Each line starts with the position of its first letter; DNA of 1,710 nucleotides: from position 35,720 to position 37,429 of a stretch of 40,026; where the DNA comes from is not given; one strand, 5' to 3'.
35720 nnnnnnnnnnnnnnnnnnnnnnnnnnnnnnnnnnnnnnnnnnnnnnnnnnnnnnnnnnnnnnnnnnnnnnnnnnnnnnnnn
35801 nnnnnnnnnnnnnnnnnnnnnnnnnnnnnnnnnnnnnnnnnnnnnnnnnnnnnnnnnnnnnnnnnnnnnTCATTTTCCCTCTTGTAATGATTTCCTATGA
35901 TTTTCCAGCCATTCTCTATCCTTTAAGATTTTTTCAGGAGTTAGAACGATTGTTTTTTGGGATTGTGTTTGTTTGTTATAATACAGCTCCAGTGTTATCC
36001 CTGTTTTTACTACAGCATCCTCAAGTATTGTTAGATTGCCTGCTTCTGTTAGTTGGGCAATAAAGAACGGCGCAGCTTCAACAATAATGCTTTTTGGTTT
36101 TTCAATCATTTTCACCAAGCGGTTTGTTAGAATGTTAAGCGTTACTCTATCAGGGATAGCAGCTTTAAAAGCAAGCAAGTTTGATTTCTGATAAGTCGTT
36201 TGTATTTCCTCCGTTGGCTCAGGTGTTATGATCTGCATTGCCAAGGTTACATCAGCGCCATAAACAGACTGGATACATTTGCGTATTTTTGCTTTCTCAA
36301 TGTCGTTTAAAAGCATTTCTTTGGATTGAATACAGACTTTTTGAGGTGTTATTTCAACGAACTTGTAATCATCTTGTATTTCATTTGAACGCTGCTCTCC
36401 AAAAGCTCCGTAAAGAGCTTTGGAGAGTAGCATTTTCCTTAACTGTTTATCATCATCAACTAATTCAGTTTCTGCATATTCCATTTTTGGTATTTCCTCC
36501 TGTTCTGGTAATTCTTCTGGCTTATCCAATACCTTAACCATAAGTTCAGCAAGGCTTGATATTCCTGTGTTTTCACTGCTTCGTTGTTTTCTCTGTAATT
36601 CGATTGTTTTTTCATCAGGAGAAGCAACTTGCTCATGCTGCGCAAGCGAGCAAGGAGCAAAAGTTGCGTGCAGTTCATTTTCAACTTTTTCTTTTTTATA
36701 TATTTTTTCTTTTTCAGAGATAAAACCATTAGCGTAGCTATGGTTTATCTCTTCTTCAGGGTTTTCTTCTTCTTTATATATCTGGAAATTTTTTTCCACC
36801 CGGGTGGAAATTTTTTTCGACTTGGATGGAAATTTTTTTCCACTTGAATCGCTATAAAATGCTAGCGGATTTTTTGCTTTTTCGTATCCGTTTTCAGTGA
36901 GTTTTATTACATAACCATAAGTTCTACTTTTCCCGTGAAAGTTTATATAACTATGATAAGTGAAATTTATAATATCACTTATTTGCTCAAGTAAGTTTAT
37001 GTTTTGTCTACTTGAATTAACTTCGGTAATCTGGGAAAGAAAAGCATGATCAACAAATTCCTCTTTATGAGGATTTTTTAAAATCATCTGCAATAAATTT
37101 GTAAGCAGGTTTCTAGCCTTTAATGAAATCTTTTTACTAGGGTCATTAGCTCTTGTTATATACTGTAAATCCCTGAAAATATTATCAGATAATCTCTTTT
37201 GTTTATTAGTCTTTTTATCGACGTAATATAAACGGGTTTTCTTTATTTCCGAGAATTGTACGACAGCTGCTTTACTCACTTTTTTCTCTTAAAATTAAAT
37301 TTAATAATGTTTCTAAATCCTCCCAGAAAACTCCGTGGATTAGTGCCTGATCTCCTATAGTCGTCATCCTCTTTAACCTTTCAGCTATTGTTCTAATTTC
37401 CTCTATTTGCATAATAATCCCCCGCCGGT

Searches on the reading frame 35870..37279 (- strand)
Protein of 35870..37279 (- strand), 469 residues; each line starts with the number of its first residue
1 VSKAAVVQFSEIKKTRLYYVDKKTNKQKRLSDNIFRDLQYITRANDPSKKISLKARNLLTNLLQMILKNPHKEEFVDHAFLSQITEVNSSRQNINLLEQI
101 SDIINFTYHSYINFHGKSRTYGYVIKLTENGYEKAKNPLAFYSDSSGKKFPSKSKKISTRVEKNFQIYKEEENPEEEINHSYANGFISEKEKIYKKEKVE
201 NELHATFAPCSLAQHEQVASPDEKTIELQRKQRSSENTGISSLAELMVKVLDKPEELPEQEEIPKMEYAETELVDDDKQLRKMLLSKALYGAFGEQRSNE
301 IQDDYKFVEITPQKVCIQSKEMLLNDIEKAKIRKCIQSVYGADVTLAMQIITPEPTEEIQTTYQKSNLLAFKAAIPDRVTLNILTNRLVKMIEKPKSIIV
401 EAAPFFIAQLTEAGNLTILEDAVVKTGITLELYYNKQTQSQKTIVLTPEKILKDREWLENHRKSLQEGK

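Call 37: find_encoding_contigs(protein=window:35870-37279:-, flank=10000, max_places=1)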
Protein window:35870-37279:- (469 aa): 2 contigs read that carry it; 1 place shown.
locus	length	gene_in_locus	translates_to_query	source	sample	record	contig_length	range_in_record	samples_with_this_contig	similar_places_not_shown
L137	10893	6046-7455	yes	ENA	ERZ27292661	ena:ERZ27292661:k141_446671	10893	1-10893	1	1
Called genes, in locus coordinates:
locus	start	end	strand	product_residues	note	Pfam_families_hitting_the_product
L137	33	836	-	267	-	-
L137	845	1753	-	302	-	PF09588:YqaJ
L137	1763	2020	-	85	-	-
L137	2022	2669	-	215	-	-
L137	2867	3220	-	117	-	-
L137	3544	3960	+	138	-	-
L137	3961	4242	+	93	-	-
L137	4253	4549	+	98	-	-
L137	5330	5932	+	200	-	-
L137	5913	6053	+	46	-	-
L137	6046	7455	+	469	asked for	-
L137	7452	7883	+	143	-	-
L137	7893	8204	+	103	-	-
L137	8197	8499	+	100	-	-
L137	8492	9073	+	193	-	-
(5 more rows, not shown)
